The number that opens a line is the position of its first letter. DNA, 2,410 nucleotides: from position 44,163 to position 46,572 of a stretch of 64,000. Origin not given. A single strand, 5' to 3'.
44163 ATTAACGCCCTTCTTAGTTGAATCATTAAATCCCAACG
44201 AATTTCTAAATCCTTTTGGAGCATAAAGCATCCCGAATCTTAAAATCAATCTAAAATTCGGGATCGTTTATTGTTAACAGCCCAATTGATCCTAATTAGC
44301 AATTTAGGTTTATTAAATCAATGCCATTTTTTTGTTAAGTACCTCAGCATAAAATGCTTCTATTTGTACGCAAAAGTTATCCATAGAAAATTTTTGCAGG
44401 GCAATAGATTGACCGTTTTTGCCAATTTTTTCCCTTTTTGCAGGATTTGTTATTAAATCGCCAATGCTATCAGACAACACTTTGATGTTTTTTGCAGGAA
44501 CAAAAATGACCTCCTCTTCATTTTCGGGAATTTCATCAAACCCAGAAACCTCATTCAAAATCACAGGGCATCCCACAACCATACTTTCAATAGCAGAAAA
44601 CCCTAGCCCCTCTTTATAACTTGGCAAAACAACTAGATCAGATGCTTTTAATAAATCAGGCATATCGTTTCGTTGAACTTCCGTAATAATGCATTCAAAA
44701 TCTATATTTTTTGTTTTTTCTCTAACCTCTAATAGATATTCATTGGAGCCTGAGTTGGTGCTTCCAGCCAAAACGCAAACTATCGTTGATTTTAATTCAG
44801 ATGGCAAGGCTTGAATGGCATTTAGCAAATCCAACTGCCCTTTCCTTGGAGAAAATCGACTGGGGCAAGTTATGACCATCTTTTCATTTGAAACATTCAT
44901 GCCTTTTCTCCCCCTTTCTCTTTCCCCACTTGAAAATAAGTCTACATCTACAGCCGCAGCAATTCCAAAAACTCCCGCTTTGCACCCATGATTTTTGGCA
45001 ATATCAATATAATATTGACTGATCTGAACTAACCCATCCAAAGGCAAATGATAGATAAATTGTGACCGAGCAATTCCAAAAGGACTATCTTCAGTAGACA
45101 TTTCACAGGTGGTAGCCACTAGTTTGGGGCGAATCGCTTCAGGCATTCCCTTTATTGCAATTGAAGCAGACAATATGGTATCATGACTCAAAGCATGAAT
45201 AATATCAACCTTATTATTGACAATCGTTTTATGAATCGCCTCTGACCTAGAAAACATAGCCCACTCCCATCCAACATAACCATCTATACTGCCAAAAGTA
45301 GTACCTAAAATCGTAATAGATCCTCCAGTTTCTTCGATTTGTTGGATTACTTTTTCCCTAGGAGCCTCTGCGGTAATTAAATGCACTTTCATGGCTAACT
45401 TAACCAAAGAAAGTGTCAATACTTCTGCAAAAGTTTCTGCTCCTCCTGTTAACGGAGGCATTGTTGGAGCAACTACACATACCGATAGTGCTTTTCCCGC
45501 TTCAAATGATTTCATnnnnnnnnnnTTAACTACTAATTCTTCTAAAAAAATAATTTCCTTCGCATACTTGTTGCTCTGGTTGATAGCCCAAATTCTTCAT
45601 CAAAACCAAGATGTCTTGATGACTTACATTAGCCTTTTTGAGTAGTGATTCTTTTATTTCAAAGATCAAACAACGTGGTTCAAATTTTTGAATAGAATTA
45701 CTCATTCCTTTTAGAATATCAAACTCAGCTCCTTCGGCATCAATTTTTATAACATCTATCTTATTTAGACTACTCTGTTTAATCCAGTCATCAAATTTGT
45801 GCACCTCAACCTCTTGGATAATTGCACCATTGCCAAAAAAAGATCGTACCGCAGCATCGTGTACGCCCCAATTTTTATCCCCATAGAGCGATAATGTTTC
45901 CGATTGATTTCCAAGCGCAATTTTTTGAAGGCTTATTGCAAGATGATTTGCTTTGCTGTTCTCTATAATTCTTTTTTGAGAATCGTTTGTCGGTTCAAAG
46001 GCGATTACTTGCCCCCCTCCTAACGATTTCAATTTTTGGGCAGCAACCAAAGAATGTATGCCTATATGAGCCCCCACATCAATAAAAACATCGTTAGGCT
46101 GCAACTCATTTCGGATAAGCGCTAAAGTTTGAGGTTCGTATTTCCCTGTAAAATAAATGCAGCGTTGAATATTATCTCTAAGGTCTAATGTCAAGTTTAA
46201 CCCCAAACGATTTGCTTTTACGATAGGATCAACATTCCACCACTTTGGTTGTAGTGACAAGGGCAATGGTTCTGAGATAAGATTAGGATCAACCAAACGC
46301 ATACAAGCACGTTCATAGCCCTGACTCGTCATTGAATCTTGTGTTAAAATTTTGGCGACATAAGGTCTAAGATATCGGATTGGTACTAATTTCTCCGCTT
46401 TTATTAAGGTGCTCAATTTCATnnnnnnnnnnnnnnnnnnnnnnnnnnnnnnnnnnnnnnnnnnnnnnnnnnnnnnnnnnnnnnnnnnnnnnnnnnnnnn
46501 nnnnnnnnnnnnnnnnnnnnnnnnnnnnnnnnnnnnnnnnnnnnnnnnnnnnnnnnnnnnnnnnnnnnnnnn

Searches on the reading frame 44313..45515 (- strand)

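Call 42: search_protein_families(library=pfam, proteins=[window:44313-45515:-], max_evalue=0.001)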
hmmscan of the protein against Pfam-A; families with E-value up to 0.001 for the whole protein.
window:44313-45515:- (400 aa): 5 families
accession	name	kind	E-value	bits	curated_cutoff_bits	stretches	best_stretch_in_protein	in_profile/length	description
PF00534.26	Glycos_transf_1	-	4.6e-29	101.6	26.4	1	203-369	6-170/172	Glycosyl transferases group 1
PF13692.12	Glyco_trans_1_4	-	7.2e-20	72.1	27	1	214-357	3-142/142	Glycosyl transferases group 1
PF20706.3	GT4-conflict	-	9.5e-09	35.1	26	1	281-329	271-319/385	Family 4 Glycosyltransferase in conflict systems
PF13524.12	Glyco_trans_1_2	-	4.9e-08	33.5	25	1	278-385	33-142/144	Glycosyl transferase-like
PF13439.12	Glyco_transf_4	-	0.00017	22.1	28.5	1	24-136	2-103/170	Glycosyltransferase Family 4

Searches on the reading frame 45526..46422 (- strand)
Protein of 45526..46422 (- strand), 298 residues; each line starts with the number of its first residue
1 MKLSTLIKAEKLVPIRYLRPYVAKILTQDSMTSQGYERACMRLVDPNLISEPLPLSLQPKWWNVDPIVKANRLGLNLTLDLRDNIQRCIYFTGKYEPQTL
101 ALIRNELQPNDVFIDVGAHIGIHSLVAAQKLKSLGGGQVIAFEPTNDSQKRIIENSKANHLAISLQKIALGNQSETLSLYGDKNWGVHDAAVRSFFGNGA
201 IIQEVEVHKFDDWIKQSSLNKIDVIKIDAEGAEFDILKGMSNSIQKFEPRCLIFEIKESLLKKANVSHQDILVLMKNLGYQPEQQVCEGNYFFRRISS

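Call 84: search_protein_families(library=pfam, proteins=[window:45526-46422:-], max_evalue=0.001)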
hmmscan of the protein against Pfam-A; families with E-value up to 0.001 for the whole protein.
window:45526-46422:- (298 aa): 2 families
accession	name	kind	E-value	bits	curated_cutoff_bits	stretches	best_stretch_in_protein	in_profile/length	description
PF05050.19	Methyltransf_21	-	9.5e-27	94.6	22.7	1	115-281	1-172/173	Methyltransferase FkbM domain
PF05575.17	V_cholerae_RfbT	-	2e-06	27.7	27.9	1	103-273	73-245/286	Vibrio cholerae RfbT protein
